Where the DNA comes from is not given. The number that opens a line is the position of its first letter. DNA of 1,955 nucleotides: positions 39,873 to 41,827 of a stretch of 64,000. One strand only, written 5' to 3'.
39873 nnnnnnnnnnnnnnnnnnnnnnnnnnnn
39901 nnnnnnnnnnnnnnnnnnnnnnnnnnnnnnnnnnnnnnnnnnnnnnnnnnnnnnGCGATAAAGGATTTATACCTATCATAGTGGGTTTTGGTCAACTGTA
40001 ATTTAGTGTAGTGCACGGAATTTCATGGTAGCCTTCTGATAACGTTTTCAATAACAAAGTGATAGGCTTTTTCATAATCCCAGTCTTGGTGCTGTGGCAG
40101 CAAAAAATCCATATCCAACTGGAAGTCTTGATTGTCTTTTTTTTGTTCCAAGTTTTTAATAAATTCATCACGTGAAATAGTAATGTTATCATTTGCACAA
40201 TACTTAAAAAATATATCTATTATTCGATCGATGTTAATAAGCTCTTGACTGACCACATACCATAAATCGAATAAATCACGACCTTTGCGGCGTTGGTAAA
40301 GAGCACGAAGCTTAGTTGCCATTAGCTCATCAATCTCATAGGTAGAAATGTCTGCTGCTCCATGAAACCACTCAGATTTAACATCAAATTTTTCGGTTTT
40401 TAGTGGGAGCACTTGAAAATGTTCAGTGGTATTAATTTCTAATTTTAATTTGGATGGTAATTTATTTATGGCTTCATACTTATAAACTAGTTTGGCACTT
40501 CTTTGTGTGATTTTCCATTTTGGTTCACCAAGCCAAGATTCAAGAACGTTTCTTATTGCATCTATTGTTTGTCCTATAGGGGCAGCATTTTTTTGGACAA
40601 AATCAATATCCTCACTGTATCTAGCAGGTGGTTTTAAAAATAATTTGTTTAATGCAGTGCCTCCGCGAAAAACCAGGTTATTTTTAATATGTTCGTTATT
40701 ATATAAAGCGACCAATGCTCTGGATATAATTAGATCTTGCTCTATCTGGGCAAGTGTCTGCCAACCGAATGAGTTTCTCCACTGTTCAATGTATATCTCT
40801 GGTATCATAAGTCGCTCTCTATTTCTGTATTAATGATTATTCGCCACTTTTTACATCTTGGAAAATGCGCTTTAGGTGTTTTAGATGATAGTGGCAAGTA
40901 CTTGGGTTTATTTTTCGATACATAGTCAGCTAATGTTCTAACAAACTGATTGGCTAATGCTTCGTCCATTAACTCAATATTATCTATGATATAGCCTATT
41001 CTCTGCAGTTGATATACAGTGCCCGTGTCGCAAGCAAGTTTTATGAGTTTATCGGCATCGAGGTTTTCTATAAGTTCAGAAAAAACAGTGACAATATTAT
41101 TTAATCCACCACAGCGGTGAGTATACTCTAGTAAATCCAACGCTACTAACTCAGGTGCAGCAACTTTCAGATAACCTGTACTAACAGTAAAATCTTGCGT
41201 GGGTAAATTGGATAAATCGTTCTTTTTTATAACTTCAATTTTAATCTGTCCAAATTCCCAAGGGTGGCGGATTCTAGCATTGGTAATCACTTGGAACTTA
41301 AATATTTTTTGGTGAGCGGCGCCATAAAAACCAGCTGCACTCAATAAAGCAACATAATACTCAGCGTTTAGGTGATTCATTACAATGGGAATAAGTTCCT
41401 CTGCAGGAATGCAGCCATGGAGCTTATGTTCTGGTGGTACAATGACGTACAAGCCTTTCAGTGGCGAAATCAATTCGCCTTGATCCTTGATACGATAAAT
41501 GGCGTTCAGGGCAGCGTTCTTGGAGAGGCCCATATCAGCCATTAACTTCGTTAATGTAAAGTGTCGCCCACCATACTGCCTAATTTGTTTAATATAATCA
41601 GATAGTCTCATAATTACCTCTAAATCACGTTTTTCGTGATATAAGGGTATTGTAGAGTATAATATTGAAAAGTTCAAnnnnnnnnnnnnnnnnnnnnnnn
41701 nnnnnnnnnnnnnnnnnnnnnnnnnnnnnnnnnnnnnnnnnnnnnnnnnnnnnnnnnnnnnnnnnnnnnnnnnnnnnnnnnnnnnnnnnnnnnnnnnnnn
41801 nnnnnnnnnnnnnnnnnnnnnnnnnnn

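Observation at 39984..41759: AbiEi/AbiEii cassette bracketed by 42-bp hairpin-containing direct repeats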

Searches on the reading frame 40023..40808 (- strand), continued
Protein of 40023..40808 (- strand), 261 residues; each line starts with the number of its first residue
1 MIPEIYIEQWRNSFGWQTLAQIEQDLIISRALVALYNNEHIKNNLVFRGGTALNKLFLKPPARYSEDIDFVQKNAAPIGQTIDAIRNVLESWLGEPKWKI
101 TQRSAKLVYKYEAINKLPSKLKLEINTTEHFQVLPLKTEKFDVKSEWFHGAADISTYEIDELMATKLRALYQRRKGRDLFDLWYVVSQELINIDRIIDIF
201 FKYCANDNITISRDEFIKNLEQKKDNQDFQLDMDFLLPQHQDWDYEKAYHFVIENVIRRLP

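Call 63: search_dna_similar(query=window:40023-40808:-, collection=plasmids, mode=protein, max_rows=25, max_evalue=1e-40)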
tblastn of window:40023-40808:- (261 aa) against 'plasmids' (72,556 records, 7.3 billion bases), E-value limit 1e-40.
Records with a match: 44; places in all: 44; records where one place covers at least 80% of the query: 44.
Best place of each record, by identity: <60% 44.
By first word of the organism name: Rhizobium 36; Agrobacterium 4; Bradyrhizobium 2; Legionella 1; Pukyongiella 1.
By predicted mobility (MOB-suite, as given by PLSDB): conjugative 34; non-mobilizable 9; mobilizable 1.
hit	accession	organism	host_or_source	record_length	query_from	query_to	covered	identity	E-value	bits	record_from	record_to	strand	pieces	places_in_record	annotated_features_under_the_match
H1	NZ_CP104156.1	Rhizobium sophoriradicis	Phaseolus vulgaris,cell culture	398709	1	261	100%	43.3%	8e-58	205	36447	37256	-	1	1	nucleotidyl transferase AbiEii/AbiGii toxin family protein | type IV toxin-antitoxin system AbiEi family antitoxin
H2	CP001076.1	Rhizobium etli CIAT 652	-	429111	1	261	100%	43.3%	8e-58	205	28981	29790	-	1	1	hypothetical conserved protein | hypothetical protein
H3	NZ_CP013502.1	Rhizobium esperanzae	Phaseolus vulgaris,Whole ...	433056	1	261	100%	43.3%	8e-58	205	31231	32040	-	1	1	nucleotidyl transferase AbiEii/AbiGii toxin family protein | type IV toxin-antitoxin system AbiEi family antitoxin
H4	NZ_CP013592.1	Rhizobium sp. N871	Phaseolus vulgaris,Whole ...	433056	1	261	100%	43.3%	8e-58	205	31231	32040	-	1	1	nucleotidyl transferase AbiEii/AbiGii toxin family protein | type IV toxin-antitoxin system AbiEi family antitoxin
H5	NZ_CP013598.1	Rhizobium sp. N741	Phaseolus vulgaris,Whole ...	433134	1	261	100%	43.3%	8e-58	205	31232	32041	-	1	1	nucleotidyl transferase AbiEii/AbiGii toxin family protein | type IV toxin-antitoxin system AbiEi family antitoxin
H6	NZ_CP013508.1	Rhizobium sp. N1341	Phaseolus vulgaris,Whole ...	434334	1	261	100%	43.3%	8e-58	205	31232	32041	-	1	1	nucleotidyl transferase AbiEii/AbiGii toxin family protein | type IV toxin-antitoxin system AbiEi family antitoxin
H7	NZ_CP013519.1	Rhizobium sp. N113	Phaseolus vulgaris,Whole ...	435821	1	261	100%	43.3%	8e-58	205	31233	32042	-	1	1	nucleotidyl transferase AbiEii/AbiGii toxin family protein | type IV toxin-antitoxin system AbiEi family antitoxin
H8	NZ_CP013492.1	Rhizobium sp. N6212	Phaseolus vulgaris,Whole ...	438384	1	261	100%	43.3%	8e-58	205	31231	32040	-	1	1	nucleotidyl transferase AbiEii/AbiGii toxin family protein | type IV toxin-antitoxin system AbiEi family antitoxin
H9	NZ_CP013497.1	Rhizobium sp. N621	Phaseolus vulgaris,Whole ...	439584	1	261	100%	43.3%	8e-58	205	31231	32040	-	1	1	nucleotidyl transferase AbiEii/AbiGii toxin family protein | type IV toxin-antitoxin system AbiEi family antitoxin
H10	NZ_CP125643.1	Rhizobium sp. BT03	Phaseolus vulgaris,Pure culture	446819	1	261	100%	43.3%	8e-58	205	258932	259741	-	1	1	nucleotidyl transferase AbiEii/AbiGii toxin family protein | type IV toxin-antitoxin system AbiEi family antitoxin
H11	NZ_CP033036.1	Agrobacterium fabrum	-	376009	1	260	100%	42.9%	6e-50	182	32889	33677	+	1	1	nucleotidyl transferase AbiEii/AbiGii toxin family protein | type IV toxin-antitoxin system AbiEi family antitoxin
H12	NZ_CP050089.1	Rhizobium leguminosarum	Trifolium pratense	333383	1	261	100%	41.6%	1e-53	193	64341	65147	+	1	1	nucleotidyl transferase AbiEii/AbiGii toxin family protein | type IV toxin-antitoxin system AbiEi family antitoxin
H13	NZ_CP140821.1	Rhizobium johnstonii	Trifolium pratense,whole organism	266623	1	261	100%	41.3%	3e-53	192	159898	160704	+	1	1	nucleotidyl transferase AbiEii/AbiGii toxin family protein | type IV toxin-antitoxin system AbiEi family antitoxin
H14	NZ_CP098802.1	Rhizobium anhuiense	Trifolium dubium,Cell culture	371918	1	261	100%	41.3%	4e-53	191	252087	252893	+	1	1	nucleotidyl transferase AbiEii/AbiGii toxin family protein | type IV toxin-antitoxin system AbiEi family antitoxin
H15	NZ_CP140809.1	Rhizobium beringeri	Trifolium pratense,whole organism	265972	1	261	100%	41.3%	4e-53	191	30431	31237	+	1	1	nucleotidyl transferase AbiEii/AbiGii toxin family protein | type IV toxin-antitoxin system AbiEi family antitoxin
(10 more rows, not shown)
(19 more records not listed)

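Call 64: search_dna_similar(query=window:40023-40808:-, collection=phages, mode=protein, max_rows=10, max_evalue=1e-20)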
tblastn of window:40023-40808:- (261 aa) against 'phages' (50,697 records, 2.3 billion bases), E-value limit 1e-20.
Records with a match: 2; places in all: 2; records where one place covers at least 80% of the query: 2.
Best place of each record, by identity: <60% 2.
By first word of the organism name: Bacteriophage 2.
By host as written in the record: - 2.
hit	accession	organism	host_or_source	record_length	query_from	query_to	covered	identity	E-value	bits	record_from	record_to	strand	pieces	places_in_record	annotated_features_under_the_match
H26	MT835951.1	Bacteriophage sp.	human fecal samples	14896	1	260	100%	40.4%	3e-51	184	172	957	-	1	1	record has no annotation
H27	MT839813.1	Bacteriophage sp.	human fecal samples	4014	7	260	97%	38.5%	7e-50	181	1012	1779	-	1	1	record has no annotation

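Call 76: search_protein_families(library=padloc, proteins=[window:40023-40808:-], max_evalue=0.00001)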
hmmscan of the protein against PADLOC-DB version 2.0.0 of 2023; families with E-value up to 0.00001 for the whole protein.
window:40023-40808:- (261 aa): 25 families
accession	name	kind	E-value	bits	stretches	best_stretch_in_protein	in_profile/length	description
PDLC02294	AbiEii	-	1.1e-103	344.6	1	1-260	1-260/260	AbiEii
PDLC02304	AbiEii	-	9e-34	115.6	1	6-229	6-230/260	AbiEii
PDLC02305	AbiEii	-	1.8e-23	81.2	1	22-252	22-252/306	AbiEii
PDLC02303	AbiEii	-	1.5e-19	68.4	1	11-216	10-210/249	AbiEii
PDLC02323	AbiEii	-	4.6e-19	67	1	13-242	11-235/248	AbiEii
PDLC02317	AbiEii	-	4.9e-19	66.5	2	115-226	131-242/396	AbiEii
PDLC02307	AbiEii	-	7.6e-18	63.1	1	40-192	18-151/219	AbiEii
PDLC02292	AbiEii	-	3.7e-17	61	1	20-131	26-134/283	AbiEii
PDLC02290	AbiEii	-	1.6e-16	58.7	1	43-209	23-182/290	AbiEii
PDLC02318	AbiEii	-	9.6e-15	52.7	1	25-194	23-191/280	AbiEii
PDLC02293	AbiEii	-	5.3e-14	50.4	1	25-230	23-236/270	AbiEii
PDLC02296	AbiEii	-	1.6e-13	48.5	1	20-241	22-252/282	AbiEii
PDLC02321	AbiEii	-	6.6e-12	43.7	1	18-76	18-73/296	AbiEii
PDLC02313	AbiEii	-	9.5e-12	43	1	24-230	24-232/254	AbiEii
PDLC02306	AbiEii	-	3.3e-11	41.3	1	144-230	158-252/280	AbiEii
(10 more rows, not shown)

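Call 77: search_protein_families(library=ncbifam, proteins=[window:40023-40808:-], max_evalue=0.00001)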
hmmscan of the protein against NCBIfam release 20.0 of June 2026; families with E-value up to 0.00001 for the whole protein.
window:40023-40808:- (261 aa): 0 families

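Call 80: find_related_loci(query=window:40023-40808:-, collection=metagenome_contigs, flank=5000)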
Query window:40023-40808:- (261 aa) in metagenome_contigs; peptide patterns used: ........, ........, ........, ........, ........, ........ (x = any residue, [..] = any of these).
211 stretches matched a pattern; 146 encode a relative of the query (tblastn E <= 1e-3); the best 80 are kept; 80 distinct loci.
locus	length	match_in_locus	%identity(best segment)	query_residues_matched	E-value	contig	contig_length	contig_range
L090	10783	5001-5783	84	1-261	2e-153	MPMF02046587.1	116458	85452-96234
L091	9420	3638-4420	85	1-261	2e-152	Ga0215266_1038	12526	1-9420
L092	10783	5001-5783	83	1-261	4e-152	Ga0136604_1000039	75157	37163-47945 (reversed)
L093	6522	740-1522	75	1-261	2e-137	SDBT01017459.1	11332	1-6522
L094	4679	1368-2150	74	1-261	2e-132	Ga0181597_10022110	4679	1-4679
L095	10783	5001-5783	73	1-261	8e-131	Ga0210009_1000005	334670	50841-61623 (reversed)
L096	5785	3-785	73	1-261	8e-131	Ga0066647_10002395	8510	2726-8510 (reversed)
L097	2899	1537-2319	71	1-261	7e-135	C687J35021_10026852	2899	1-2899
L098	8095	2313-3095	73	1-261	4e-129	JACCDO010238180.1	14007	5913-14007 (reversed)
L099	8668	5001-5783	71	1-261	3e-129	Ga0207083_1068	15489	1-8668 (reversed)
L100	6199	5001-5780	72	1-260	8e-129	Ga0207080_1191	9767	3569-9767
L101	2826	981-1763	72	1-261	2e-134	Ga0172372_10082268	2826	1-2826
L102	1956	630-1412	72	1-261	1e-137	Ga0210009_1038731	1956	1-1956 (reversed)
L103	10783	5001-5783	72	1-261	1e-128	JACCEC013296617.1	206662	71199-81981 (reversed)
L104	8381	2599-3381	72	1-261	2e-128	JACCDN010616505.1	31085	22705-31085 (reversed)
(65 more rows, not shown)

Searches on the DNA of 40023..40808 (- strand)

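Call 85: search_rna_families(sources=[L012, L014, L077, L017], threshold=gathering)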
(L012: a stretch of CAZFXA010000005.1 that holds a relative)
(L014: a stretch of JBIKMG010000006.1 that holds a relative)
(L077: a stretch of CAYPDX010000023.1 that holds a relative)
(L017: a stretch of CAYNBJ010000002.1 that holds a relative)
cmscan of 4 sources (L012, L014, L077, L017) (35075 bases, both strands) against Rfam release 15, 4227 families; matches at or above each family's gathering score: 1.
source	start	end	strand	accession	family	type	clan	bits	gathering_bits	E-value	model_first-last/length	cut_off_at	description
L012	5887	5974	-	RF00005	tRNA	Gene; tRNA;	CL00001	53.2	29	7.3e-09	1-71/71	no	tRNA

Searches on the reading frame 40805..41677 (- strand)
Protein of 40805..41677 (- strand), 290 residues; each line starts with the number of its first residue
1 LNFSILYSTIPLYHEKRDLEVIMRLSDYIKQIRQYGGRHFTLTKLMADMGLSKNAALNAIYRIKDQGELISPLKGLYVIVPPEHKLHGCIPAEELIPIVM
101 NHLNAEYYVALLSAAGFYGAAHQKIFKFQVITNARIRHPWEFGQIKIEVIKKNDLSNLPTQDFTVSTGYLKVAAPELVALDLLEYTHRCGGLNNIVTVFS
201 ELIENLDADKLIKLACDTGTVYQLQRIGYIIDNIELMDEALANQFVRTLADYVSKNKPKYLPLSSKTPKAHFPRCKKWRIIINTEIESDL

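Call 6: search_protein_families(library=pfam, proteins=[window:40805-41677:-])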
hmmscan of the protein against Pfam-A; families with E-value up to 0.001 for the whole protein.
window:40805-41677:- (290 aa): 1 family
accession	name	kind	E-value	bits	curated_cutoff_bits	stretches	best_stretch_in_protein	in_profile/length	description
PF09407.15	AbiEi_1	-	3.3e-30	105.6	22.2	1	89-232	1-141/142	AbiEi antitoxin C-terminal domain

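Call 76: search_protein_families(library=padloc, proteins=[window:40805-41611:-], max_evalue=0.00001)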
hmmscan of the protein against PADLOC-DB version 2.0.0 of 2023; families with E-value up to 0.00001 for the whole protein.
window:40805-41611:- (268 aa): 14 families
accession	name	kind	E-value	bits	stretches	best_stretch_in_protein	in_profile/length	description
PDLC02282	AbiEi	-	3.8e-79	263.7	1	1-267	1-259/260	AbiEi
PDLC02266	AbiEi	-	1.2e-78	262.1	1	1-268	1-258/258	AbiEi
PDLC02252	AbiEi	-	5.3e-59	197.9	1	1-268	1-259/259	AbiEi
PDLC02267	AbiEi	-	7.9e-21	72.6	1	5-265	8-245/252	AbiEi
PDLC02269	AbiEi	-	3.6e-15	54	1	17-264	12-240/251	AbiEi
PDLC02287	AbiEi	-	9e-15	52.9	1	17-264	12-240/253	AbiEi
PDLC02276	AbiEi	-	7.8e-12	43.2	1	29-215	28-211/270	AbiEi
PDLC02270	AbiEi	-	3.9e-11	40.5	1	18-264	13-257/265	AbiEi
PDLC02271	AbiEi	-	4.7e-09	33.8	1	13-236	19-242/263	AbiEi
PDLC02273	AbiEi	-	1e-08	33.4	1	12-191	11-188/205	AbiEi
PDLC02264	AbiEi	-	1.1e-07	30.1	1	3-180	7-180/205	AbiEi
PDLC02268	AbiEi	-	2.3e-07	28.5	1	36-206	27-199/204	AbiEi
PDLC02286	AbiEi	-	3e-07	28.1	1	37-204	33-202/207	AbiEi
PDLC02272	AbiEi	-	2.2e-06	25.6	1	35-193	30-179/200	AbiEi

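Call 77: search_protein_families(library=ncbifam, proteins=[window:40805-41611:-], max_evalue=0.00001)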
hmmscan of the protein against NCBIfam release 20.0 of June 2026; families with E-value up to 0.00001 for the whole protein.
window:40805-41611:- (268 aa): 0 families
